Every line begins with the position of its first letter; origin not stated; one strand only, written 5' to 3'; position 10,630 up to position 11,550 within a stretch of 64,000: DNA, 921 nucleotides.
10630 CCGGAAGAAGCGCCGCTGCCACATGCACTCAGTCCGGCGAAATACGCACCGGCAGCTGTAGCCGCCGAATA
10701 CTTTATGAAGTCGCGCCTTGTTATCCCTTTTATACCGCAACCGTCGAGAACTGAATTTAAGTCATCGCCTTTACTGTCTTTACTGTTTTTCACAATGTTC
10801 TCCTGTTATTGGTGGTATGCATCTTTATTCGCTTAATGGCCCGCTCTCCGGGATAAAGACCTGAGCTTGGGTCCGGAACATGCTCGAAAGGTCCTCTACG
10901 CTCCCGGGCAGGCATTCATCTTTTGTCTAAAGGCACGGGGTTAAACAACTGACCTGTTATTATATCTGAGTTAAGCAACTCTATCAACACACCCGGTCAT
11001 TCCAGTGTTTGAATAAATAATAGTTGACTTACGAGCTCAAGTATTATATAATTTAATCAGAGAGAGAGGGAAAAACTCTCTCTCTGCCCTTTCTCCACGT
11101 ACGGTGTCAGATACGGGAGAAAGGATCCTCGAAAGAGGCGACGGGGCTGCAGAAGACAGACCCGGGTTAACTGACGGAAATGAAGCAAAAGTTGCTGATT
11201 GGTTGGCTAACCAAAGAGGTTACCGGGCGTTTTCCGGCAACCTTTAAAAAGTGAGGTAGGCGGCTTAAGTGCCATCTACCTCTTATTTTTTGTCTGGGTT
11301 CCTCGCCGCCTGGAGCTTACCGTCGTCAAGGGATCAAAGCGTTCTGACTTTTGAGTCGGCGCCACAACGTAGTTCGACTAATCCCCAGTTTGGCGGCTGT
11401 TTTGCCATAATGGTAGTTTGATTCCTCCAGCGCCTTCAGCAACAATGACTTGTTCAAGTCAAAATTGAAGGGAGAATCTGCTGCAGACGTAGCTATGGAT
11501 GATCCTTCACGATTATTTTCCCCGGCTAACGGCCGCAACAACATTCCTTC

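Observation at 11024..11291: Orphan ~230-nt highly structured transcript with a consensus promoter and an intrinsic terminator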

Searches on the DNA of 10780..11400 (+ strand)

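Call 4: search_rna_families(source=window, start=10780, end=11400, threshold=evalue, max_evalue=10, show_alignments=3)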
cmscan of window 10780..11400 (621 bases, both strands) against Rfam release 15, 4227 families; matches with E-value up to 10: 3.
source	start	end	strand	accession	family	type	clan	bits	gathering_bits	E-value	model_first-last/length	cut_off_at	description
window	11042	11100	-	RF00908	MIR529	Gene; miRNA;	-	14.7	75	2.3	1-131/131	no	MIR529 microRNA precursor family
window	11247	11290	+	RF04173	MIR847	Gene; miRNA;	-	13.6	184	5.3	1-164/164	no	MIR847 microRNA precursor family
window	11018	11085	-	RF02273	FsrA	Gene;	-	12.2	80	8.6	1-83/83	no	FsrA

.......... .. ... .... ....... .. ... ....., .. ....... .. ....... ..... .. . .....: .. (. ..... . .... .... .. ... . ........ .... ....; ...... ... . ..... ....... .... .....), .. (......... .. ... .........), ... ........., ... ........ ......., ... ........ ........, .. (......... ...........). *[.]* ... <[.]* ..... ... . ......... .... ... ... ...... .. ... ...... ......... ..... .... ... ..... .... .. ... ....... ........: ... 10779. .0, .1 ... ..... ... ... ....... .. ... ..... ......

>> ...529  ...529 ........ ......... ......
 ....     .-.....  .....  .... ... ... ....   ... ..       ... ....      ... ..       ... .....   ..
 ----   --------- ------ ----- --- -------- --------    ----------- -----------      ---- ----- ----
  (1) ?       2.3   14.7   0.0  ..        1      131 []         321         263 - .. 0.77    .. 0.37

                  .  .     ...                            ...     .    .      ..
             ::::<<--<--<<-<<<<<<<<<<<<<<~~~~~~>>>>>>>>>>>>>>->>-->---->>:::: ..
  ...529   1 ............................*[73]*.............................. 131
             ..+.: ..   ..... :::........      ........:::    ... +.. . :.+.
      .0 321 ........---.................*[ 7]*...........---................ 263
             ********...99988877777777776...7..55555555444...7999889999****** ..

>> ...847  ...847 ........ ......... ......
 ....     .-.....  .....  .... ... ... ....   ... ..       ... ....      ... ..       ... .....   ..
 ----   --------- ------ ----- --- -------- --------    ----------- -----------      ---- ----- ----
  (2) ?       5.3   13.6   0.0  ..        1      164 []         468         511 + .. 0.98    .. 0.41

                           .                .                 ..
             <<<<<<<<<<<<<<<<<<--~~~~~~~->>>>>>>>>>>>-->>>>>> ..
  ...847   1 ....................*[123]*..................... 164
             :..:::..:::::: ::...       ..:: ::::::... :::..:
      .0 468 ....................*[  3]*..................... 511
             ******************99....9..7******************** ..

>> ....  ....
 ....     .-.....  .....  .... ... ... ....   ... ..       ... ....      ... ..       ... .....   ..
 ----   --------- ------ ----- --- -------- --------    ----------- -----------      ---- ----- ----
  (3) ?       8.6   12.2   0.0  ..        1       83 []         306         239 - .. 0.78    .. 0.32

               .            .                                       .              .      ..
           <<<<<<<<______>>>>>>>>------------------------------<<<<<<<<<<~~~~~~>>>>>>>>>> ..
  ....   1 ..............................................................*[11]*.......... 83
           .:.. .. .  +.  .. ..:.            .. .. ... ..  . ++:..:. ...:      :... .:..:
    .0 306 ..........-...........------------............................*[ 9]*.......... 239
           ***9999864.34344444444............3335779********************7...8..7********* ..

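Call 57: build_rna_model(alignment_id=A3, structure=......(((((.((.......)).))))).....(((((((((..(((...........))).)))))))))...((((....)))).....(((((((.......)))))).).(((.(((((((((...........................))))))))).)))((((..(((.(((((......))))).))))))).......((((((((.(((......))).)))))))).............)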
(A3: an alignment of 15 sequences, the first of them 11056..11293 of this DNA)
Model R1 built from alignment A3 (15 sequences, 252 columns); structure: as given.
model positions 238; base pairs 65; branch points 6; effective number of sequences 1.15; information 0.59 bits per position. Calibrated on 0.2 Mb of random sequence (short: E-values are rough).
structure used (alignment columns):
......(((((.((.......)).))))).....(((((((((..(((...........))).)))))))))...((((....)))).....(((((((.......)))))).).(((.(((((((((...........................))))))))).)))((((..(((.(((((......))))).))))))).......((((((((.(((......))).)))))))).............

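Call 58: search_with_rna_model(model_id=R1, sources=[window, L001, L006, L007, L017, L027, L033, L036, L037, L038, L039, L040, L041, L042, L043, L044, L046, L047, L048, L049, L050, L051, L052, L053, L054, L055, L056, L057, L058, L059, L060], max_evalue=1, make_alignment=true)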
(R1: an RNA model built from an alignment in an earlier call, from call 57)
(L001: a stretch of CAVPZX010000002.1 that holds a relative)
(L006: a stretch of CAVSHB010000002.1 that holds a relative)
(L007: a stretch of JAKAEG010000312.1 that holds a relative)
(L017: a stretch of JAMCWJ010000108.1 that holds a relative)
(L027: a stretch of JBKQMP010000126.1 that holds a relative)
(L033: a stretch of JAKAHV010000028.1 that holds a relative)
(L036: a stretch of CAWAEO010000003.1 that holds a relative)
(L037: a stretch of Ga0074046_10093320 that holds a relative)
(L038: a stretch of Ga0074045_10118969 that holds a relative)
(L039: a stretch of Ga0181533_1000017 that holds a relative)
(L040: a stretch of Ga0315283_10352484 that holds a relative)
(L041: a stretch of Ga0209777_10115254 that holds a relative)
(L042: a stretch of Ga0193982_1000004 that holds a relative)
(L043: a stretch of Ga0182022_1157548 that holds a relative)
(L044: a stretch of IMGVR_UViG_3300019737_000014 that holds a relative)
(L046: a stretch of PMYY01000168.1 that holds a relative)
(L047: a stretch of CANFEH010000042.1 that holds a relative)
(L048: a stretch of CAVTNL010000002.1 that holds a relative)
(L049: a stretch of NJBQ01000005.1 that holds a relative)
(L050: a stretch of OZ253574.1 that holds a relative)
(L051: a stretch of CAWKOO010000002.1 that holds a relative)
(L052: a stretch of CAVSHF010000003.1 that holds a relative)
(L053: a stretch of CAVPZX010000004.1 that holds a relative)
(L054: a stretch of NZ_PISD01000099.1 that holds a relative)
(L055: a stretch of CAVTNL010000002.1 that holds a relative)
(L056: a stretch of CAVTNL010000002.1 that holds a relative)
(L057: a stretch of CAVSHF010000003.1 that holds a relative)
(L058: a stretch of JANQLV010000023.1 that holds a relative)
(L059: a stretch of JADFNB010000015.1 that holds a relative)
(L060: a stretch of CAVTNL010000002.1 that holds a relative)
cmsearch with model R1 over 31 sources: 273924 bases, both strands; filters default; matches with E-value up to 1: 34.
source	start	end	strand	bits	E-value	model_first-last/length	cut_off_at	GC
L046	5035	5272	-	274.1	8.9e-85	1-238/238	no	0.47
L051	6622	6854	-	272.9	2.2e-84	1-238/238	no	0.47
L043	31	266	+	266.5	2.3e-82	1-238/238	no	0.47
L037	1522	1750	-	264.7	8.4e-82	1-238/238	no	0.52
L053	2735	2962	+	261.8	7.1e-81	1-238/238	no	0.53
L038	1000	1229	+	260.5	1.9e-80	1-238/238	no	0.46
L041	927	1163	+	255.4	7.3e-79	1-238/238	no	0.48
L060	2554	2789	-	255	1e-78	1-238/238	no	0.48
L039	1017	1250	-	251.7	1.1e-77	1-238/238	no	0.51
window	11058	11293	+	250.5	2.7e-77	1-238/238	no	0.5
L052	4627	4863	-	241.3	2.1e-74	1-238/238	no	0.47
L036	4841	5070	+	240.4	4.3e-74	1-238/238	no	0.5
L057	1207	1445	+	237.5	3.5e-73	1-238/238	no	0.48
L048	995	1230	+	228.1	3.4e-70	1-238/238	no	0.46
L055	175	412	+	224.3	5.1e-69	1-238/238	no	0.46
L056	5830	6021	+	81.8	6.3e-24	1-238/238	no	0.47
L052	4495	4678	+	22.3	4.5e-05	1-238/238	no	0.41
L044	4852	5070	-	20.3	0.00019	1-238/238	no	0.42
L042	6093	6311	+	20.1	0.00022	1-238/238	no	0.43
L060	2411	2605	+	18.2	0.0009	1-238/238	no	0.41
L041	1123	1159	-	16.1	0.004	191-227/238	no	0.54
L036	5030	5066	-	14.8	0.01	191-227/238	no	0.46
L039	1021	1057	+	14.8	0.01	191-227/238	no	0.46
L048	1190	1226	-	14.3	0.015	191-227/238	no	0.49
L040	325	362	-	14.2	0.016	191-227/238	no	0.53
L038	1189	1225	-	13.8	0.022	191-227/238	no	0.51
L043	226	262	-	13.8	0.022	191-227/238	no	0.51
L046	5039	5075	+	13.8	0.022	191-227/238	no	0.51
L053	2922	2958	-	13.8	0.022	191-227/238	no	0.51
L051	6626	6662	+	13.8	0.022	191-227/238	no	0.51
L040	318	355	+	13.5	0.027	191-227/238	no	0.53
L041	1031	1081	-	11.4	0.13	106-156/238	no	0.47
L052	4708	4758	+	11.1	0.16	106-156/238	no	0.41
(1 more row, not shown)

Alignment A4: 34 matches aligned to the model, 351 columns, each read 5' to 3' on its own strand. Consensus structure (alignment columns), stored with it:
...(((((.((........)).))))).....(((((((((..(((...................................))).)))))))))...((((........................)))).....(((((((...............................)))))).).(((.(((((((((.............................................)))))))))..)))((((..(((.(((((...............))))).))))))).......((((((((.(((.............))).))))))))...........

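Call 68: search_dna_similar(query=window:11016-11293:+, collection=plasmids, mode=distant, max_rows=5)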
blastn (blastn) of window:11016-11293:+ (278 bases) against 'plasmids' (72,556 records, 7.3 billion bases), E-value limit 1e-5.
No match.

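Call 69: search_dna_similar(query=window:11016-11293:+, collection=phages, mode=distant, max_rows=5)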
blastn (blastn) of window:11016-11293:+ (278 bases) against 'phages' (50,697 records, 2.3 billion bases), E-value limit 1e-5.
No match.

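Call 78: search_with_rna_model(model_id=R1, sources=[window, L036, L037, L038, L039, L041, L043, L046, L048, L051, L052, L053, L055, L057, L060], max_evalue=1e-30, make_alignment=true)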
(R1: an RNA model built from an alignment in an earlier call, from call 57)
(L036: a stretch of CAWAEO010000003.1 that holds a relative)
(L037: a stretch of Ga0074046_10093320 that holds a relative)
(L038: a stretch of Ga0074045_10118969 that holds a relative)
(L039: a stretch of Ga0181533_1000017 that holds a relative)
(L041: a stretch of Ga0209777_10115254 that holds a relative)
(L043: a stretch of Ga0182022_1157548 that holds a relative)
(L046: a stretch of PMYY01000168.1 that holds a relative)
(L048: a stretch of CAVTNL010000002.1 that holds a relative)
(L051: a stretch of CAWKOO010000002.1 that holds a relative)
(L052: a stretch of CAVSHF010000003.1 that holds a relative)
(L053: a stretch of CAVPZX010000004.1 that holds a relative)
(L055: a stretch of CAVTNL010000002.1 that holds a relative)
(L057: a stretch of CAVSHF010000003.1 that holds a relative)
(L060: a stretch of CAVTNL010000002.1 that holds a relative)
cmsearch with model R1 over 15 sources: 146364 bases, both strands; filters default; matches with E-value up to 1e-30: 15.
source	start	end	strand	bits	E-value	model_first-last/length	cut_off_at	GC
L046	5035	5272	-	274.1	4.7e-85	1-238/238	no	0.47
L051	6622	6854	-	272.9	1.2e-84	1-238/238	no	0.47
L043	31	266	+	266.5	1.2e-82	1-238/238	no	0.47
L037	1522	1750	-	264.7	4.5e-82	1-238/238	no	0.52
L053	2735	2962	+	261.8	3.8e-81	1-238/238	no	0.53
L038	1000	1229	+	260.5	9.9e-81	1-238/238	no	0.46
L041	927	1163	+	255.4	3.9e-79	1-238/238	no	0.48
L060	2554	2789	-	255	5.6e-79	1-238/238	no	0.48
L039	1017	1250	-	251.7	5.8e-78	1-238/238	no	0.51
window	11058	11293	+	250.5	1.4e-77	1-238/238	no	0.5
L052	4627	4863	-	241.3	1.1e-74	1-238/238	no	0.47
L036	4841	5070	+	240.4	2.3e-74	1-238/238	no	0.5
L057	1207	1445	+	237.5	1.9e-73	1-238/238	no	0.48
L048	995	1230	+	228.1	1.8e-70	1-238/238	no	0.46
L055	175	412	+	224.3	2.7e-69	1-238/238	no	0.46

Alignment A6: 15 matches aligned to the model, 248 columns, each read 5' to 3' on its own strand. Consensus structure (alignment columns), stored with it:
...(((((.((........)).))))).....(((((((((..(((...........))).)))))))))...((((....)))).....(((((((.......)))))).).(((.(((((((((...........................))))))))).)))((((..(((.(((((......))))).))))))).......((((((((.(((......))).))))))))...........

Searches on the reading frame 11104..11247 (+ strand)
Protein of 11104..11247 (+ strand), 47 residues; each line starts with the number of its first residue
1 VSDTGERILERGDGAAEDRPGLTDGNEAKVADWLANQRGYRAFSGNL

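Call 7: search_protein_families(library=pfam, proteins=[window:11104-11247:+])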
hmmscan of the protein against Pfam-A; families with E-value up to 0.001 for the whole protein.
window:11104-11247:+ (47 aa): 0 families
